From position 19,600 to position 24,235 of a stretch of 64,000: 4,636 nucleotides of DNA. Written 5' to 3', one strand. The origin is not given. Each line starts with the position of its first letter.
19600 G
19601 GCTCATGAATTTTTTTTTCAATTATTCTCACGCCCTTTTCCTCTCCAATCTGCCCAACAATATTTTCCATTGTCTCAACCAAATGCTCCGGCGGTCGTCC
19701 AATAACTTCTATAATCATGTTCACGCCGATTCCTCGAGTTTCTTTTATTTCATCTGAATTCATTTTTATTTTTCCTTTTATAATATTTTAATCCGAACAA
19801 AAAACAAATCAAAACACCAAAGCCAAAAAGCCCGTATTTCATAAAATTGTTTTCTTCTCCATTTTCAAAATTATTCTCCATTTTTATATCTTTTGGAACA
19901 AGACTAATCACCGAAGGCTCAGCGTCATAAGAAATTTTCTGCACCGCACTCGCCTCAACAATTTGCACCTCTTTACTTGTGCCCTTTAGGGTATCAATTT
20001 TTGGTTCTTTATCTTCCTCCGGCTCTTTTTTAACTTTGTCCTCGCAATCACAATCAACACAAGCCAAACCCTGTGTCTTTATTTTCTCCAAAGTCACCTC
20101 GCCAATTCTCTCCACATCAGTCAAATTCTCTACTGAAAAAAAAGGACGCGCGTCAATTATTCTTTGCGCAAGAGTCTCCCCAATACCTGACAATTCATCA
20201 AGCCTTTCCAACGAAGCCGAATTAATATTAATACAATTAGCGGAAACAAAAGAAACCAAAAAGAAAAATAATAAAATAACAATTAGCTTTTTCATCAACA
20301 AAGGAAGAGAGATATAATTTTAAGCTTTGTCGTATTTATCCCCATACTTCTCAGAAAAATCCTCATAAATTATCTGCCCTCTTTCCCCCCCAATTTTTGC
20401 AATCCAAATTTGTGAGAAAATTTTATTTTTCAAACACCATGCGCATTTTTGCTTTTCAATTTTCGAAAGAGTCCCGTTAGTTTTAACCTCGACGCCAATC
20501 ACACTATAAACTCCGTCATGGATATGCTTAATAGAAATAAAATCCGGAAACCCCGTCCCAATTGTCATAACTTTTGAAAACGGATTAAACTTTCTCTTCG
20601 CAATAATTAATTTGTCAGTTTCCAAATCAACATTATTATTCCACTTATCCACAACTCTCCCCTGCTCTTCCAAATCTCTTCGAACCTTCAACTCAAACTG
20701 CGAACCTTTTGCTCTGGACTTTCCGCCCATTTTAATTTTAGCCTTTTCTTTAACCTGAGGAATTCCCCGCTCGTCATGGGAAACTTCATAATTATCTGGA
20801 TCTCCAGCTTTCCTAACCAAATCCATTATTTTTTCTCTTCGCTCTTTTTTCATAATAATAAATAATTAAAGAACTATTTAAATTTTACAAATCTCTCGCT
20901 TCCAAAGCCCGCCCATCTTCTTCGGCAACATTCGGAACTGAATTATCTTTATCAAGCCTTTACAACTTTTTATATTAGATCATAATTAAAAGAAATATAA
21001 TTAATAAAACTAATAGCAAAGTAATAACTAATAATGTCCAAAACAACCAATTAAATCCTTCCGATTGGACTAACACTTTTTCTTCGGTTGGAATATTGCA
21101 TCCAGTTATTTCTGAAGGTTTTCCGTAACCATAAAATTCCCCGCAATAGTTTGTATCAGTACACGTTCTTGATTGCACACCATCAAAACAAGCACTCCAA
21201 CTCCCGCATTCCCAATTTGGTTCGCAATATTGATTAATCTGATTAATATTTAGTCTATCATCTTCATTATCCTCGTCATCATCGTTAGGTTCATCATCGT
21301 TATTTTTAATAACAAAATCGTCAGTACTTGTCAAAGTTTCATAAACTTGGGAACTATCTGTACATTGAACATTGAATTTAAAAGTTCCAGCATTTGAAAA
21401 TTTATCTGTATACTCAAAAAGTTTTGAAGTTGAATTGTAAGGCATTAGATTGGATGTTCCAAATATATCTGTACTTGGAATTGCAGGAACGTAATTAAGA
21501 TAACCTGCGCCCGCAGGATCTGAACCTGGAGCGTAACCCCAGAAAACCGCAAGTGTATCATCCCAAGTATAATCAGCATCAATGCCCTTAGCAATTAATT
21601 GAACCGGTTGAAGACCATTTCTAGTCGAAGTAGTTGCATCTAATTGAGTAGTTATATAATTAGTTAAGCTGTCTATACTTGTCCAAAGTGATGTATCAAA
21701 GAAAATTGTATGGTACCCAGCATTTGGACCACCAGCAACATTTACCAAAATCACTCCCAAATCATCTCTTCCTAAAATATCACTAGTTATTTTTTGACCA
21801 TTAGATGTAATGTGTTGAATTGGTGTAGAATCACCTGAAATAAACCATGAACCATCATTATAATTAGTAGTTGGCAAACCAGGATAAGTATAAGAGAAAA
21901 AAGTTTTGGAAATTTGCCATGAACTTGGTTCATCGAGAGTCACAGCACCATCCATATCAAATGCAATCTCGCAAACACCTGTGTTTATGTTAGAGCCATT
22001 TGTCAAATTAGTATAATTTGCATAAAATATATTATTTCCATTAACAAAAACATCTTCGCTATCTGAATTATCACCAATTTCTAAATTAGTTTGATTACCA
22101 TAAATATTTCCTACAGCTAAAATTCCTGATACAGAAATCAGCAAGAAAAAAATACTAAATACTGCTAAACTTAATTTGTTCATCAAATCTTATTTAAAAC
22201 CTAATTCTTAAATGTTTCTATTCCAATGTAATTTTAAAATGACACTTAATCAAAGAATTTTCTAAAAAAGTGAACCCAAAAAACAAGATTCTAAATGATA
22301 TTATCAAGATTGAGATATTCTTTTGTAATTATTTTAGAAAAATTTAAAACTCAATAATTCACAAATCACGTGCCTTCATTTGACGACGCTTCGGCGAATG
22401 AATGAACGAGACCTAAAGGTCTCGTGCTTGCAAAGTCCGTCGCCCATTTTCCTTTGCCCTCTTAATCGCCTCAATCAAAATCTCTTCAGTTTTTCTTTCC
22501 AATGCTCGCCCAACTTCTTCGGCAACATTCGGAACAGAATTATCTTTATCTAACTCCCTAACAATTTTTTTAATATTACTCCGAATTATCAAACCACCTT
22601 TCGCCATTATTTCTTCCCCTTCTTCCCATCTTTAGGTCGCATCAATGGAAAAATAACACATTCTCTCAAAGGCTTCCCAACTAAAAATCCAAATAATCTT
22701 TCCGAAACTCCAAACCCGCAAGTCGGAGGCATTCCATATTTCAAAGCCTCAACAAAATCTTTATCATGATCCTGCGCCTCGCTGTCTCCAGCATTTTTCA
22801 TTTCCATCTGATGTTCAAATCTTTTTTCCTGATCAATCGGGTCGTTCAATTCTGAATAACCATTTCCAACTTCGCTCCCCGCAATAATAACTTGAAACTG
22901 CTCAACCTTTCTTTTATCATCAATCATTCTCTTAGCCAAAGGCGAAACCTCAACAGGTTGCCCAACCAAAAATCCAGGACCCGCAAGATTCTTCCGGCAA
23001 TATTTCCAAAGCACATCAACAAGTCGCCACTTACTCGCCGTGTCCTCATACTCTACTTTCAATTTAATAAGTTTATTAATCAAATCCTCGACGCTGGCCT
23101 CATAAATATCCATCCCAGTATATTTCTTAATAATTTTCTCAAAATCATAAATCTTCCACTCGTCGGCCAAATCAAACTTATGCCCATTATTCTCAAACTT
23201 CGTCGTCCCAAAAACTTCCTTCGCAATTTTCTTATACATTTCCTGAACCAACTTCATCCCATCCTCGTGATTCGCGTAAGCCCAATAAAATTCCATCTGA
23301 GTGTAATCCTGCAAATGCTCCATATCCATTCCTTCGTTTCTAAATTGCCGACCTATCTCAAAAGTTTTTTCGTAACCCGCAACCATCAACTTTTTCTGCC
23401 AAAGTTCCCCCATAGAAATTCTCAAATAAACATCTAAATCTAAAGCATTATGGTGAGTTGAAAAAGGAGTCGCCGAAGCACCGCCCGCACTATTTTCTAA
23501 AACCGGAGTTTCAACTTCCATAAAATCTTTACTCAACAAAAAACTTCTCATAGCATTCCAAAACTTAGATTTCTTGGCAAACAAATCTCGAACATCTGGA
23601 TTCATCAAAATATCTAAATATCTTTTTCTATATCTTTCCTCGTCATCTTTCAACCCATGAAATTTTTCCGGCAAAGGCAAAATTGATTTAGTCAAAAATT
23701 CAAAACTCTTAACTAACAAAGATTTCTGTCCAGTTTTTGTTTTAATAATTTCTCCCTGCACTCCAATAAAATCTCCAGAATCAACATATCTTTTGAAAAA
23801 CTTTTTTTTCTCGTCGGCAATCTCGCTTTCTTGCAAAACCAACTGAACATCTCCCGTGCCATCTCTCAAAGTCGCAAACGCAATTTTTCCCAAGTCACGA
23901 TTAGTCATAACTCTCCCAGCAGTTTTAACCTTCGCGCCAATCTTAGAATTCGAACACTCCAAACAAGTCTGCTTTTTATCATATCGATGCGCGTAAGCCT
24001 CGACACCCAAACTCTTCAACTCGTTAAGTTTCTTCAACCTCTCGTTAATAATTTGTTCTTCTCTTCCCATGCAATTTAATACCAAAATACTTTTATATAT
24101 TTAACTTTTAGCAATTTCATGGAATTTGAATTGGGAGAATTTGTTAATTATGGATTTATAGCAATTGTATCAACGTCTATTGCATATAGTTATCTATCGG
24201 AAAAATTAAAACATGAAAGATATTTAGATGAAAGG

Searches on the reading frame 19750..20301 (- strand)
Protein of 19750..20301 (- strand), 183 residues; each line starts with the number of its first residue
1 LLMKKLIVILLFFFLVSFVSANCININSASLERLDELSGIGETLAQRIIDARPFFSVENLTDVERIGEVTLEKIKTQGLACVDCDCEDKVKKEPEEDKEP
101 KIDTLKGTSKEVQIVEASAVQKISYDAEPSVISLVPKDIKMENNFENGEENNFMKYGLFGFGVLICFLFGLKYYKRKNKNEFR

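Call 38: search_protein_families(library=pfam, proteins=[window:19750-20301:-], max_evalue=0.01)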
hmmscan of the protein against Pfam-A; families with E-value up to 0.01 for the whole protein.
window:19750-20301:- (183 aa): 5 families
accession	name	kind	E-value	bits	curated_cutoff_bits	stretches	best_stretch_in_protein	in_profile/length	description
PF12836.13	HHH_3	-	1.5e-15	57.5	27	1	20-76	2-62/65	Helix-hairpin-helix motif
PF14520.12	HHH_5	-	1.3e-05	26.1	27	1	28-51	31-54/57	Helix-hairpin-helix domain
PF00633.29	HHH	-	4.2e-05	23.6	24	1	25-50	4-29/30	Helix-hairpin-helix motif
PF12826.13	HHH_2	-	0.0012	19.4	27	0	25-59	28-59/64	Helix-hairpin-helix motif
PF06514.17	PsbU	-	0.0036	17.7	24.5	1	21-68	12-59/93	Photosystem II 12 kDa extrinsic protein (PsbU)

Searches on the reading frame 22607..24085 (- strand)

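Call 38: search_protein_families(library=pfam, proteins=[window:22607-24085:-], max_evalue=0.01)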
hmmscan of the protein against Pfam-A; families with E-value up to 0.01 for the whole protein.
window:22607-24085:- (492 aa): 3 families
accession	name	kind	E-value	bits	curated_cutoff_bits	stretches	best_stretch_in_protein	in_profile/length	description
PF00152.25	tRNA-synt_2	-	6.2e-70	236.1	25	1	148-482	2-307/308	tRNA synthetases class II (D, K and N)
PF01336.31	tRNA_anti-codon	-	1.6e-15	57.2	27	1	53-130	1-74/75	OB-fold nucleic acid binding domain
PF01409.25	tRNA-synt_2d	-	1.6e-05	25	19.8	1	218-300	80-165/246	tRNA synthetases class II core domain (F)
